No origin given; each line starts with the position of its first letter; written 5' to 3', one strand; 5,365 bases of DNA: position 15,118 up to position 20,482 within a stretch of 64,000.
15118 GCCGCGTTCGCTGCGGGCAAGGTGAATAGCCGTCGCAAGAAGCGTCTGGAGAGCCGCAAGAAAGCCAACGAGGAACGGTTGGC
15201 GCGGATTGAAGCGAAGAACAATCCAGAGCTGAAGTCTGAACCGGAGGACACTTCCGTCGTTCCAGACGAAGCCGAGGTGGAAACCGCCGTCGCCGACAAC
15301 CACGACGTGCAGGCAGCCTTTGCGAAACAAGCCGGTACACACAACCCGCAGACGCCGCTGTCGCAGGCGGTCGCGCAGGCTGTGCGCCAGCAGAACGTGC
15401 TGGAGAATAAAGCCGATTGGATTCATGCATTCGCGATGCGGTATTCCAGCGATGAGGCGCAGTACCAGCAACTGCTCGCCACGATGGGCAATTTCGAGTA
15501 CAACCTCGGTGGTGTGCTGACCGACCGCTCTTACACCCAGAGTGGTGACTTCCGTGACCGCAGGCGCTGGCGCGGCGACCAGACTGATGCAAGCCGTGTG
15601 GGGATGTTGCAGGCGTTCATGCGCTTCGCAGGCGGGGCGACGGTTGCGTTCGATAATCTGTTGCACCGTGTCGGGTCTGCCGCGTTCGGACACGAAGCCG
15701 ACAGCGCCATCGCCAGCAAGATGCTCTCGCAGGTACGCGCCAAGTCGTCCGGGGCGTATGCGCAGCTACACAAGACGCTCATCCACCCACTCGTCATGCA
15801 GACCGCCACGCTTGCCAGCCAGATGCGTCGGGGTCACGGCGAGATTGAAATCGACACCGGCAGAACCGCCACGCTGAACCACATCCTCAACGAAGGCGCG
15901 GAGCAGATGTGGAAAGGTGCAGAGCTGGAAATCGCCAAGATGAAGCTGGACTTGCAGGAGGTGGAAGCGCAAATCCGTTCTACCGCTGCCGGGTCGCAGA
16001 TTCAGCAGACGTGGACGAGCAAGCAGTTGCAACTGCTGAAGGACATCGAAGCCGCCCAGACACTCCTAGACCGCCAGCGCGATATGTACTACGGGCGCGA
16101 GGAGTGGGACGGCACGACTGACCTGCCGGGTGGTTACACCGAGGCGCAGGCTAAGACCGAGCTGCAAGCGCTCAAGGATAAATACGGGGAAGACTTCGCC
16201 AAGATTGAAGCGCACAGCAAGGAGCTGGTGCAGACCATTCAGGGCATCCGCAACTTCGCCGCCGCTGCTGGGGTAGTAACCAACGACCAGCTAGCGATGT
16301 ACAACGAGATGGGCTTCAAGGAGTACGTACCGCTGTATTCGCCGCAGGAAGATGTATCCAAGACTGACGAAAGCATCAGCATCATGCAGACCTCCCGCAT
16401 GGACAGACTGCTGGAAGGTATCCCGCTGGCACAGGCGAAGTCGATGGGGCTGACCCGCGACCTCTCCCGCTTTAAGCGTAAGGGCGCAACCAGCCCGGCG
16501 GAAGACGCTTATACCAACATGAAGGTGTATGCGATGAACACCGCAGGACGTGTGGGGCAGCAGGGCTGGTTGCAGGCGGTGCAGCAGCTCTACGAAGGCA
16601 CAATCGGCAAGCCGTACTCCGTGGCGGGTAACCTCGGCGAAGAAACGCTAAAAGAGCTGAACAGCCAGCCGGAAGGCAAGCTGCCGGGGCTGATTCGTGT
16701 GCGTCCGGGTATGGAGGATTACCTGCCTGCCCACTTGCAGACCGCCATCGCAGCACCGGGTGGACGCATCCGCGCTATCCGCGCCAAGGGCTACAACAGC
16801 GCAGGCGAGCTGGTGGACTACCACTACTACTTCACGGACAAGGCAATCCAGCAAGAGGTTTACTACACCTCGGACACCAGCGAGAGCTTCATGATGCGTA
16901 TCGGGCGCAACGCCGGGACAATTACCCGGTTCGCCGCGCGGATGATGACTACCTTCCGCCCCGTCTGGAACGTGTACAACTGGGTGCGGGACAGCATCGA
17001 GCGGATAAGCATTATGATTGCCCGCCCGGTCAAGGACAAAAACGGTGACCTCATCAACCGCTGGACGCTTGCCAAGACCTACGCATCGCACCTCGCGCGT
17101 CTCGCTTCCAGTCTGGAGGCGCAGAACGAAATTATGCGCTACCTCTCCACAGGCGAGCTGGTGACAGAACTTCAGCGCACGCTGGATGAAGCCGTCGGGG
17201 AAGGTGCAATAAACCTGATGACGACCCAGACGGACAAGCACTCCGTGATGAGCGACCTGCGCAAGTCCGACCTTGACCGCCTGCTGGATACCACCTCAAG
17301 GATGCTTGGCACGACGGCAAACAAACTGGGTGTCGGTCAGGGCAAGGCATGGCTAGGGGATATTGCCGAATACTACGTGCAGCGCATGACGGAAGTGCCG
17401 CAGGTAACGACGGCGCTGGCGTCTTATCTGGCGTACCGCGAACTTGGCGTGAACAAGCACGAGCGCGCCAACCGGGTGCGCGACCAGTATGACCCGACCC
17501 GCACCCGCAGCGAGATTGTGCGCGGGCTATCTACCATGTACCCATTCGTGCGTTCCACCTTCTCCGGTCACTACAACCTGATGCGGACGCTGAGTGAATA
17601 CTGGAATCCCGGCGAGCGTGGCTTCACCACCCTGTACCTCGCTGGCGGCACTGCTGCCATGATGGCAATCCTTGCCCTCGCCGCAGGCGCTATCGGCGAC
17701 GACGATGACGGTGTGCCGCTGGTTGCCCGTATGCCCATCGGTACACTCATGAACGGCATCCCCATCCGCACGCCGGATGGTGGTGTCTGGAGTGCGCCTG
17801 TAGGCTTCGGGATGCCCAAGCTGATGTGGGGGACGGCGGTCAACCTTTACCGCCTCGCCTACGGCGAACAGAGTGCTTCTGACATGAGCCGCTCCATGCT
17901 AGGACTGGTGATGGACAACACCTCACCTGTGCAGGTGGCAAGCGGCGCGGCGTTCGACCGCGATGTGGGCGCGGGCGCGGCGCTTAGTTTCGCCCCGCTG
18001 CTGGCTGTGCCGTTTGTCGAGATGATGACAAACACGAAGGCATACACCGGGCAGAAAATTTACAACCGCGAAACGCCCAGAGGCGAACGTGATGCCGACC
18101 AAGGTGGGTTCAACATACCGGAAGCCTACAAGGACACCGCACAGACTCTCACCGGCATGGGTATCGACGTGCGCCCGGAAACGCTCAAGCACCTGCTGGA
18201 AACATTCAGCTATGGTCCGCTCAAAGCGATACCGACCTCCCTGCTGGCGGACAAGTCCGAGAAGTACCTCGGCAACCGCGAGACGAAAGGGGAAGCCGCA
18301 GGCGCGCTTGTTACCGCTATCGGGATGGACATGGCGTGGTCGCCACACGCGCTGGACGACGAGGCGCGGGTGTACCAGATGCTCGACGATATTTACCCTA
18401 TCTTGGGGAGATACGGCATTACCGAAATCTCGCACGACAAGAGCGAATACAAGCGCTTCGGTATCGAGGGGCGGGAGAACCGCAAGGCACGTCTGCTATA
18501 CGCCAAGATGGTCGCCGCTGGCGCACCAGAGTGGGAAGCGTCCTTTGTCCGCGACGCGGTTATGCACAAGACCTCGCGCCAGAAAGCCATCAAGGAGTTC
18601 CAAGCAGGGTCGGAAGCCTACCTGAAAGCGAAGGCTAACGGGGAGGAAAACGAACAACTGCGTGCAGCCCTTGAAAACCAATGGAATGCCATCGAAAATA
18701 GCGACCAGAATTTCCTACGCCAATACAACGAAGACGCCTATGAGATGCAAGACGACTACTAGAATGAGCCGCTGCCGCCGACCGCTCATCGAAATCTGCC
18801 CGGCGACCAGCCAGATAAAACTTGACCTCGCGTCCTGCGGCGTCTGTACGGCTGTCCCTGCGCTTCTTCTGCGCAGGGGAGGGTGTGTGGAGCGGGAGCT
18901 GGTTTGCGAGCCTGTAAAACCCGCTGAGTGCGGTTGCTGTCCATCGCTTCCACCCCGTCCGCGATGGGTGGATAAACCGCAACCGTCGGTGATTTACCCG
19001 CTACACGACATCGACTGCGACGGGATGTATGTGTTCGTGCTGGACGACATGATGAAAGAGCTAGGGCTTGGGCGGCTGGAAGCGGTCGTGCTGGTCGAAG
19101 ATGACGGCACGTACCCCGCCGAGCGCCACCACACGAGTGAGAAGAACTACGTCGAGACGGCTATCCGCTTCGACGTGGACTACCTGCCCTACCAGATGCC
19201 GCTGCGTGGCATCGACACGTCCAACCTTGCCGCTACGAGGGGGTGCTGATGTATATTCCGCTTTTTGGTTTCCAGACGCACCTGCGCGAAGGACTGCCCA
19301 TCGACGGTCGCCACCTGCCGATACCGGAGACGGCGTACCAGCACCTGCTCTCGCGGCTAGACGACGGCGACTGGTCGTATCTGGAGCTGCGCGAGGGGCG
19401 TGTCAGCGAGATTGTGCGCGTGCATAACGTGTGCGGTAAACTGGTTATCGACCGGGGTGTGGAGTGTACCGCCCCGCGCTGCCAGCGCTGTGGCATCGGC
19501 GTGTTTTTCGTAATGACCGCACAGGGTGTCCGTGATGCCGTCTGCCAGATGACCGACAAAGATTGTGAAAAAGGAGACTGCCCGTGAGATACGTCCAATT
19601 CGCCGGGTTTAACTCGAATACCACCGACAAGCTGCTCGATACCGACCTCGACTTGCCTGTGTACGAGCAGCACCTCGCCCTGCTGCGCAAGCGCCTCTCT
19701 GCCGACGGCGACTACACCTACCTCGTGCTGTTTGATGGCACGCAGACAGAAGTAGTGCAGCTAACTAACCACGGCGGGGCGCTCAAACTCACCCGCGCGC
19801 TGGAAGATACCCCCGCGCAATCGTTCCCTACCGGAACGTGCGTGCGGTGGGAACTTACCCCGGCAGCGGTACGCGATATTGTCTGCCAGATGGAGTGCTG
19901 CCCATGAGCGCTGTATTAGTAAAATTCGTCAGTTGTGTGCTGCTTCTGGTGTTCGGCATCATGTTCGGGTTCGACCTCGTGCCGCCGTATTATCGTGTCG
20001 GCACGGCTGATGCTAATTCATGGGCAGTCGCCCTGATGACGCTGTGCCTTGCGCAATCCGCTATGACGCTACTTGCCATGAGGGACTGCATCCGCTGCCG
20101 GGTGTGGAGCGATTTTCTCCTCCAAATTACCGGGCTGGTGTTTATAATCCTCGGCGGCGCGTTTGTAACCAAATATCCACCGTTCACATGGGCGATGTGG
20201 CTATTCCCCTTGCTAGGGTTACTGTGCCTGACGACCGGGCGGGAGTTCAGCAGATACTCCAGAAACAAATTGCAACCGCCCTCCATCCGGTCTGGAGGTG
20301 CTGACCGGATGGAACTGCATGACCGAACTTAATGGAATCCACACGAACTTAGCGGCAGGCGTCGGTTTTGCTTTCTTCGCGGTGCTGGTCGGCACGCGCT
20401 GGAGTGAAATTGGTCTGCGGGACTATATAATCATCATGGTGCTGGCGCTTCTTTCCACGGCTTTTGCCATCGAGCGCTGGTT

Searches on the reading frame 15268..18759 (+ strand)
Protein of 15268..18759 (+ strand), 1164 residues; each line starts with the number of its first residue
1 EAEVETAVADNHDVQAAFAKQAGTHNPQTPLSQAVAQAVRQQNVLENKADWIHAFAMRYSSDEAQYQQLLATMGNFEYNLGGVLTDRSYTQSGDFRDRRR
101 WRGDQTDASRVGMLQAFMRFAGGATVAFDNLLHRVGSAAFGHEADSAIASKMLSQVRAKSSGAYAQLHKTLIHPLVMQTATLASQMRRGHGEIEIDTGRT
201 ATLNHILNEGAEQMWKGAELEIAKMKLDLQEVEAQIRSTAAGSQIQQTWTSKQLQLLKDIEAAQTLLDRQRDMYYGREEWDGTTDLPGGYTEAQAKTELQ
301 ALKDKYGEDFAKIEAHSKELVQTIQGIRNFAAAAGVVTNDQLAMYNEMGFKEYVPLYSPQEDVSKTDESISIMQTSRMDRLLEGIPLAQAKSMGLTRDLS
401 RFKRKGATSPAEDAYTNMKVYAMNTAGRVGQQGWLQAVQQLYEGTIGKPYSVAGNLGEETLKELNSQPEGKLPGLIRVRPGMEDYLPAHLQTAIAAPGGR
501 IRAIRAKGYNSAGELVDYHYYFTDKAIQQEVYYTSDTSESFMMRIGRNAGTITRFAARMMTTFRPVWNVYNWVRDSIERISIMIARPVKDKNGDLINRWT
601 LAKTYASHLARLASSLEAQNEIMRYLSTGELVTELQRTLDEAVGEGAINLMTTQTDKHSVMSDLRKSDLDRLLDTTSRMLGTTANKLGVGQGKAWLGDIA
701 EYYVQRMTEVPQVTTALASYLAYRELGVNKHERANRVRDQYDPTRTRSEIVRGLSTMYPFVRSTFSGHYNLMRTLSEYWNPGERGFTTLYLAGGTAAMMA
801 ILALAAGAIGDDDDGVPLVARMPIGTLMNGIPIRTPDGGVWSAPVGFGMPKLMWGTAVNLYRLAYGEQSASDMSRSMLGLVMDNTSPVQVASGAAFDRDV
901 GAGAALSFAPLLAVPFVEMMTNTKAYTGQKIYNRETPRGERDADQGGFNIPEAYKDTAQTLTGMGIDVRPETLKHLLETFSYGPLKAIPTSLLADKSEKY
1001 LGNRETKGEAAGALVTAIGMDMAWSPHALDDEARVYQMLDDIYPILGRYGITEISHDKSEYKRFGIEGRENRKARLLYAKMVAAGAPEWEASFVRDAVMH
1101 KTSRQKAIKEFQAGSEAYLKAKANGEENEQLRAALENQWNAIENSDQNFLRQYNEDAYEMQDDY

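Call 13: search_dna_similar(query=window:15268-18759:+, collection=phages, mode=protein, max_rows=25, max_evalue=0.001)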
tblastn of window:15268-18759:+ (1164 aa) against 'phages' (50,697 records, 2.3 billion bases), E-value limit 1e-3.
Records with a match: 1; places in all: 1; records where one place covers at least 80% of the query: 0.
Best place of each record, by identity: <60% 1.
By first word of the organism name: Pasteurella 1.
By host as written in the record: Pasteurella multocida Past22 1.
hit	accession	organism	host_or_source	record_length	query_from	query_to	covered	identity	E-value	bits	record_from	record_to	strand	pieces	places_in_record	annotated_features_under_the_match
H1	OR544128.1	Pasteurella phage Pmp11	Pasteurella multocida Past22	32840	714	1002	25%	24.7%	2e-9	69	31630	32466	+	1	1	similar to hypothetical protein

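Call 61: get_annotated_region(hit=H1, flank=12000)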
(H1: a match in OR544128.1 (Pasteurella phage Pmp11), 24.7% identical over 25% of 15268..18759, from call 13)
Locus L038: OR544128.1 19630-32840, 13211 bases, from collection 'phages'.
description: Pasteurella phage Pmp11, complete genome.
organism: Pasteurella phage Pmp11 (NCBI taxid 3127674)
taxonomy: Viruses
host: Pasteurella multocida Past22; source: human skin wound; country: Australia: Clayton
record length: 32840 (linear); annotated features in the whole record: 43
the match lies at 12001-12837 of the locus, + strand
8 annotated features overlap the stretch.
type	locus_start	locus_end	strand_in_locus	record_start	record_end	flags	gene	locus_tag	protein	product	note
CDS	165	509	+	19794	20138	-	-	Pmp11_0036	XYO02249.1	holin/anti-holin protein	-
CDS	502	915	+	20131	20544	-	-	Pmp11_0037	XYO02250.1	endolysin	-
CDS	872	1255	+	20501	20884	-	-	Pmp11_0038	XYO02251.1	hypothetical protein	-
CDS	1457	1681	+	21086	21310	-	-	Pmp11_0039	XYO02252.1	hypothetical protein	-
CDS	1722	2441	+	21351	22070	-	-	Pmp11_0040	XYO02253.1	terminase small subunit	-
CDS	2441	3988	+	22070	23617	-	-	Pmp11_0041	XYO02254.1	terminase large subunit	-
CDS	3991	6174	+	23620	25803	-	-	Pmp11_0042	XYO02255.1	head-tail adaptor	-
misc_feature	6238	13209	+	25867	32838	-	-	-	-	-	similar to hypothetical protein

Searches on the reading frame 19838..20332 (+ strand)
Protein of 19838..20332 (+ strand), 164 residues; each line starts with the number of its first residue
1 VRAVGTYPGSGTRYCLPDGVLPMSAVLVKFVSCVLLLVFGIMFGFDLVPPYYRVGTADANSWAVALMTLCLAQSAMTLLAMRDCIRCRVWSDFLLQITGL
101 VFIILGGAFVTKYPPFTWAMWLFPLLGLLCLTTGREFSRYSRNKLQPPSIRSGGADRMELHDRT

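Call 43: search_protein_families(library=phrogs, proteins=[window:19838-20332:+], max_evalue=0.001)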
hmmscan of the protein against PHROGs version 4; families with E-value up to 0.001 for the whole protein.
window:19838-20332:+ (164 aa): 1 family
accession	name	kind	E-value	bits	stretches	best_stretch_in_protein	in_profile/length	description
phrog_16843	-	unknown function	7e-07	30.5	1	51-138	55-139/156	-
